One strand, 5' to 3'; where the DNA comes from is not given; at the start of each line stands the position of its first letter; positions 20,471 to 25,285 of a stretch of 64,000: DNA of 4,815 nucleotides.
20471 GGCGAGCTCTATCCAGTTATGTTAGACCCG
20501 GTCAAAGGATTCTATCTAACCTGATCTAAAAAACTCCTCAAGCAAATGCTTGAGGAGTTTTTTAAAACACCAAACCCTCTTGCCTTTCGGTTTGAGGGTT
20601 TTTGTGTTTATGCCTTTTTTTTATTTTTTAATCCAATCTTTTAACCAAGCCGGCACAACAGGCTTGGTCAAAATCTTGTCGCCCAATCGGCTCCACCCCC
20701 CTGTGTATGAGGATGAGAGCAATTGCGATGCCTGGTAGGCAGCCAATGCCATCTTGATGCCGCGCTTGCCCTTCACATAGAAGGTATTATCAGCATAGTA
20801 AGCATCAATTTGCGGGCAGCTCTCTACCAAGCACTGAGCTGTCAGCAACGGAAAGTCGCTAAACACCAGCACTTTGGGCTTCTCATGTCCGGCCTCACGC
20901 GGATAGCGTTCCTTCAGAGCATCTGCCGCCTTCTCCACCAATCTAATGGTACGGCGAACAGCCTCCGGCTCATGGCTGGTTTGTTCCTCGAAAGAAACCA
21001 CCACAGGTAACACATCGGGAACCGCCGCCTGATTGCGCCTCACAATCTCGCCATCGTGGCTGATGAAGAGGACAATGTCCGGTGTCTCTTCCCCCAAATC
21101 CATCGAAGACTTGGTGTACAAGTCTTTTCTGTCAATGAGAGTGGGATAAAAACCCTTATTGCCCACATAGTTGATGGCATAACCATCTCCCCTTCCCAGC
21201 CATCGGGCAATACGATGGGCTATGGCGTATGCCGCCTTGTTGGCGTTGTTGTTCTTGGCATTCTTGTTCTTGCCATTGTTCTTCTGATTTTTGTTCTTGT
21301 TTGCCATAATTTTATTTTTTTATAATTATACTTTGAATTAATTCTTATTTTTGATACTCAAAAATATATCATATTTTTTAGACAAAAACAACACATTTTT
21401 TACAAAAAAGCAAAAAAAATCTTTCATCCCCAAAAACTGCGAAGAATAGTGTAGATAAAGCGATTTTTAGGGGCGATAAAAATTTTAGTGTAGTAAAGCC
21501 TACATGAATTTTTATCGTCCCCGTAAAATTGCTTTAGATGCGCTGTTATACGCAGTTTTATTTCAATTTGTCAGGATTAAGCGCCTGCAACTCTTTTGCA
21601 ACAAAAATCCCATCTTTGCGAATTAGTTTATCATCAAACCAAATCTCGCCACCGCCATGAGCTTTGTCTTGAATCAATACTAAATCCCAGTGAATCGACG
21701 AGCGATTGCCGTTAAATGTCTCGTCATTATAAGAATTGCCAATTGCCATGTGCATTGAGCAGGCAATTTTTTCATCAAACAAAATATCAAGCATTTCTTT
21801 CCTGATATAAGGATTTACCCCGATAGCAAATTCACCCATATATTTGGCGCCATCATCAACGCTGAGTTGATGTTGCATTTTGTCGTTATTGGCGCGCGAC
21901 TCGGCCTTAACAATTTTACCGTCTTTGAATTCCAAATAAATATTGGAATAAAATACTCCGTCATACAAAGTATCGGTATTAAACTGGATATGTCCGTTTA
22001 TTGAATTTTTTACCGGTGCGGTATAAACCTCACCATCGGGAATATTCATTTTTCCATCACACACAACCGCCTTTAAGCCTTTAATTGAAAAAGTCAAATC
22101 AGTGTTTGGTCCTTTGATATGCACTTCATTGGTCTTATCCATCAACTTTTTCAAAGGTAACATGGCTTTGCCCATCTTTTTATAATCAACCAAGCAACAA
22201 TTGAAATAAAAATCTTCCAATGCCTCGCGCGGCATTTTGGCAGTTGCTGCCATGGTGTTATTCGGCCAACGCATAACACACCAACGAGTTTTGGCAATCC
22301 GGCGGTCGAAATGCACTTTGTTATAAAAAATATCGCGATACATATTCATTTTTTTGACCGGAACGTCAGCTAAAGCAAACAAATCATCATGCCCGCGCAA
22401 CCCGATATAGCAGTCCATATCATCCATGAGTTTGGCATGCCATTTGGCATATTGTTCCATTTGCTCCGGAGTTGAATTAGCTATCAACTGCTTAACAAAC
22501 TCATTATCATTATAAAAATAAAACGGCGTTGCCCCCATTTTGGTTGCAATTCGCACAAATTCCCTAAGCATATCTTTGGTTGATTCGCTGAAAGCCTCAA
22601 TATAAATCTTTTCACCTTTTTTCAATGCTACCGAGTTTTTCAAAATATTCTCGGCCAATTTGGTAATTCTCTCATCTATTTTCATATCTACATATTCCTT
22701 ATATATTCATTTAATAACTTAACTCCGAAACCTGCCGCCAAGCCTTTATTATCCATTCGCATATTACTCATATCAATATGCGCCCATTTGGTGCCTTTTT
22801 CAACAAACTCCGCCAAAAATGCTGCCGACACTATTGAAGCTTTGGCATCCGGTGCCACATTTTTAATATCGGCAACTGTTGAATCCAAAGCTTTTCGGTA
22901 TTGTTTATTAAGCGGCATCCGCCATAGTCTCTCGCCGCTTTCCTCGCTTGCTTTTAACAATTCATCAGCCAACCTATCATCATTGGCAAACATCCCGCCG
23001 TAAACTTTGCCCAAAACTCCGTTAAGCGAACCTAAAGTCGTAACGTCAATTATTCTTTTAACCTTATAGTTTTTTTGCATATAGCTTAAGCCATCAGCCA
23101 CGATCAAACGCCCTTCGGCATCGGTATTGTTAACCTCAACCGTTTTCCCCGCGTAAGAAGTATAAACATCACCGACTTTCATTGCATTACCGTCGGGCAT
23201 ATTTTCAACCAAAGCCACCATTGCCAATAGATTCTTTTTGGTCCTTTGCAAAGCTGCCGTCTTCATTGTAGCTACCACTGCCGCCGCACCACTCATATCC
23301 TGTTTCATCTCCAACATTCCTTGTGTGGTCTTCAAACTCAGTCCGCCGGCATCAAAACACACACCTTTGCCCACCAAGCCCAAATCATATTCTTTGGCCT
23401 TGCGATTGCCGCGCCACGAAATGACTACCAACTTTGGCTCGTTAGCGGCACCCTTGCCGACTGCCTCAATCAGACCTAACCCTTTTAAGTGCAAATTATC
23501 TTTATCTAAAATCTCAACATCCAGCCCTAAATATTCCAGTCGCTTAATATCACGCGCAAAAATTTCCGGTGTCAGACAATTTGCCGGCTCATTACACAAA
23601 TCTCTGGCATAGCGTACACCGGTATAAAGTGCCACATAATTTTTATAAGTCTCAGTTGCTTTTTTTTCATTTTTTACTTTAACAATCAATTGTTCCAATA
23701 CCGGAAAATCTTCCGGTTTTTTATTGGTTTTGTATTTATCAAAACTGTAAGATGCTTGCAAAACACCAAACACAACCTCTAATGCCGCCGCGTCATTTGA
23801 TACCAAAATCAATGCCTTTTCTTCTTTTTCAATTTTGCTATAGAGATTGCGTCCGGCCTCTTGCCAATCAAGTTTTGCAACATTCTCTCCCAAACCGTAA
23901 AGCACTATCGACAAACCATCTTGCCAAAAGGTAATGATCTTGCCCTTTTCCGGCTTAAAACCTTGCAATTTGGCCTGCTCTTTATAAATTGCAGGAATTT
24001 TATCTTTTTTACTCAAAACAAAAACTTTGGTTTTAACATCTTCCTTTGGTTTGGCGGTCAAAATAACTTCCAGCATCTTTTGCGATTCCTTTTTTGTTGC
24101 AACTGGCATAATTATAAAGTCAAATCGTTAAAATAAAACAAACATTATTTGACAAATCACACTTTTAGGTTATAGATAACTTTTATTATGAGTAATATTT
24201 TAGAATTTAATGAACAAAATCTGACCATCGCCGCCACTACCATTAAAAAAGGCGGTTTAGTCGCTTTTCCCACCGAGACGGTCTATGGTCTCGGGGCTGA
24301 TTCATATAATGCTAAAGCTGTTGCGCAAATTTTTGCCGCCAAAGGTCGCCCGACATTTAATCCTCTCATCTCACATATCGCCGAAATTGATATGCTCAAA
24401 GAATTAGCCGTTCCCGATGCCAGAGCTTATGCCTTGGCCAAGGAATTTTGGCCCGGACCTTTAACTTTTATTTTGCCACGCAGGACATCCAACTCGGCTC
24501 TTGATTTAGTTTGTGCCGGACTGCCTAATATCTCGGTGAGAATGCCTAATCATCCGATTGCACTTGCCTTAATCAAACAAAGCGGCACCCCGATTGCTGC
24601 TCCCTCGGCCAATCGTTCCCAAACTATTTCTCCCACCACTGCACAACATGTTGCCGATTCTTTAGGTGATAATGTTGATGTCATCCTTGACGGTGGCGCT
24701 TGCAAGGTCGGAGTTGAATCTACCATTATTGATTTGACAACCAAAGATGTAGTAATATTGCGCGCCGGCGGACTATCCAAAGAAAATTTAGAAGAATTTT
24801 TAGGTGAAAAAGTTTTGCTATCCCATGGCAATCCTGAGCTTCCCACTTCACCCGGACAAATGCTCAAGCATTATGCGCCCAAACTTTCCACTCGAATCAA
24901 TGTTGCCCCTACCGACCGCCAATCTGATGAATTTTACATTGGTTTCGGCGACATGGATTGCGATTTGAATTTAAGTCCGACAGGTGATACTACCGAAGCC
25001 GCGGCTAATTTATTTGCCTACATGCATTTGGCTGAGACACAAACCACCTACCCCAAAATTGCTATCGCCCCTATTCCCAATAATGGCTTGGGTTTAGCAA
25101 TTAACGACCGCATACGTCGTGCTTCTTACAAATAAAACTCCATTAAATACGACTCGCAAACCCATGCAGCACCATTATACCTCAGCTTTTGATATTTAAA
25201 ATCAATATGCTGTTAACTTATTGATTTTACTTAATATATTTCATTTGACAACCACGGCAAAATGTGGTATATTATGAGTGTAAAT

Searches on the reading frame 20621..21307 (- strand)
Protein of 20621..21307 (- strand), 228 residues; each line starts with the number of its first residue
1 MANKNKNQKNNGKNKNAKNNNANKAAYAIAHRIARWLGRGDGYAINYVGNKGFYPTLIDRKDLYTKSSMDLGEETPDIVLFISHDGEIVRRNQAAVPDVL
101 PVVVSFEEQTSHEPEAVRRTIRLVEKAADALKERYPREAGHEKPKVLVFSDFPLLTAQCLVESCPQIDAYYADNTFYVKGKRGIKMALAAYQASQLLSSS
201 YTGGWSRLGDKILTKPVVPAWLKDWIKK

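Call 20: search_protein_families(library=pfam, proteins=[window:20621-21307:-], max_evalue=0.001)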
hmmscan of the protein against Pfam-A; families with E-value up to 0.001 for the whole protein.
window:20621-21307:- (228 aa): 0 families

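Call 38: search_protein_families(library=padloc, proteins=[window:20621-21307:-], max_evalue=0.01)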
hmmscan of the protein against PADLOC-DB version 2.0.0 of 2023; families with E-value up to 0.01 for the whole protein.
window:20621-21307:- (228 aa): 0 families

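Call 39: search_protein_families(library=ncbifam, proteins=[window:20621-21307:-], max_evalue=0.01)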
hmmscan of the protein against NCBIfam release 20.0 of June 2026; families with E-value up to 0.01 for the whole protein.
window:20621-21307:- (228 aa): 0 families

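Call 69: search_protein_families(library=phrogs, proteins=[window:20621-21307:-], max_evalue=0.001)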
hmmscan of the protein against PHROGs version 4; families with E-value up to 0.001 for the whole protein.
window:20621-21307:- (228 aa): 0 families

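Call 81: find_homologous_proteins(query=window:20621-21307:-)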
Query window:20621-21307:- (228 aa): 8 proteins with E <= 0.001 among 362 candidates.
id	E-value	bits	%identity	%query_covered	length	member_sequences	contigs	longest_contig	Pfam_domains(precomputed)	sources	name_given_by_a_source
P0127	3.7e-149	512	100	100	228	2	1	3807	-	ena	-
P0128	1.8e-131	455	88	87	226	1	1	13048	-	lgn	-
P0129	5.6e-129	446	90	87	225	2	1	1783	-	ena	-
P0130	2.7e-123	428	88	88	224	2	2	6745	-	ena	-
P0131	3.4e-121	421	85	91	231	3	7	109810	-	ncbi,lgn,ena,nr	ncbi:MAG: hypothetical protein IKK52_01975 [Alphaproteobacteria bacterium]|nr:hypothetical protein [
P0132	2.5e-104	366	75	94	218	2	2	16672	-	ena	-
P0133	4.7e-66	241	55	86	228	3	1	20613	-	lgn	-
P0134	7.3e-66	240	89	49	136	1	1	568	-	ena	-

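Call 82: find_encoding_contigs(protein=P0131, flank=4000, max_places=3)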
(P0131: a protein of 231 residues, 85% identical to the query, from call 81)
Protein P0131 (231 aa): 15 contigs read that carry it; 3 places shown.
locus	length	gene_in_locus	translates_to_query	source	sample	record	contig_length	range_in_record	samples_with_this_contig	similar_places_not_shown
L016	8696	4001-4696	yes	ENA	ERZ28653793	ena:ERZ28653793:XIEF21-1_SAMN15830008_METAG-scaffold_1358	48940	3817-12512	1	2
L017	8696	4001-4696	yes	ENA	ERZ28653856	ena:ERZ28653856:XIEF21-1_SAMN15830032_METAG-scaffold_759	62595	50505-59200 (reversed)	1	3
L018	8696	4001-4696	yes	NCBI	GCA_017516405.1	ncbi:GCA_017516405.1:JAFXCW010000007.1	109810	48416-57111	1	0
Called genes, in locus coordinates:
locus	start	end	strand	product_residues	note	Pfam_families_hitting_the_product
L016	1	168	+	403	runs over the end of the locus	PF06965:Na_H_antiport_1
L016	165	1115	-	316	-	PF01300:Sua5_yciO_yrdC, PF03481:Sua5_C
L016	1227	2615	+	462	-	PF02789:Peptidase_M17_N (weak), PF00883:Peptidase_M17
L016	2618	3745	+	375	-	PF02073:Peptidase_M29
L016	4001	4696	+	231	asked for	-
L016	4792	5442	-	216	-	-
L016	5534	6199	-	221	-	-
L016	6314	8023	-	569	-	PF10371:EKR, PF12837:Fer4_6, PF13237:Fer4_10, PF00037:Fer4 (weak), PF12838:Fer4_7, PF13484:Fer4_16, PF00037:Fer4 (weak), PF02775:TPP_enzyme_C, +6 more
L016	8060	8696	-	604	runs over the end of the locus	PF01855:POR_N, PF17147:PFOR_II, PF01558:POR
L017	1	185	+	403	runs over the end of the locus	PF06965:Na_H_antiport_1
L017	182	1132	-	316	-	PF01300:Sua5_yciO_yrdC, PF03481:Sua5_C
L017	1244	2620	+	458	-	PF02789:Peptidase_M17_N (weak), PF00883:Peptidase_M17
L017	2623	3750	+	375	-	PF02073:Peptidase_M29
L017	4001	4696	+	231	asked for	-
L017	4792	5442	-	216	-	-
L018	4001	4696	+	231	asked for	-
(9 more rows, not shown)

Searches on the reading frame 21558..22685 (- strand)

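Call 20: search_protein_families(library=pfam, proteins=[window:21558-22685:-], max_evalue=0.001)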
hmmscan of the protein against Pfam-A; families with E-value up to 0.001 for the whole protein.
window:21558-22685:- (375 aa): 1 family
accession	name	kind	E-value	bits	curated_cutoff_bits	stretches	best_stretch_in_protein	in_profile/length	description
PF02073.20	Peptidase_M29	-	4.4e-56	190.9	27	1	4-339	2-383/406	Thermophilic metalloprotease (M29)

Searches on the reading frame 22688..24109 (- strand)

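Call 20: search_protein_families(library=pfam, proteins=[window:22688-24109:-], max_evalue=0.001)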
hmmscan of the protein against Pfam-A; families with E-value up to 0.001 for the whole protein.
window:22688-24109:- (473 aa): 2 families
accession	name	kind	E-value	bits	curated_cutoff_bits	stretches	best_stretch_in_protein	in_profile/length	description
PF00883.26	Peptidase_M17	-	4e-105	352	25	1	167-466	2-309/310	Cytosol aminopeptidase family, catalytic domain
PF02789.23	Peptidase_M17_N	-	7.3e-07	29.6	23.4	1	40-130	23-129/129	Cytosol aminopeptidase family, N-terminal domain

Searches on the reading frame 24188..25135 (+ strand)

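Call 89: search_protein_families(library=pfam, proteins=[window:24188-25135:+], max_evalue=0.001)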
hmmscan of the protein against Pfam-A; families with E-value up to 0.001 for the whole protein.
window:24188-25135:+ (315 aa): 2 families
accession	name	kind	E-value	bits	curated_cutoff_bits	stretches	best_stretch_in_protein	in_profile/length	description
PF01300.24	Sua5_yciO_yrdC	-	6e-59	199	25.1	1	18-194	2-178/178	Telomere recombination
PF03481.19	Sua5_C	-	2.5e-16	60.9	22.9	1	197-313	2-135/136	Threonylcarbamoyl-AMP synthase, C-terminal domain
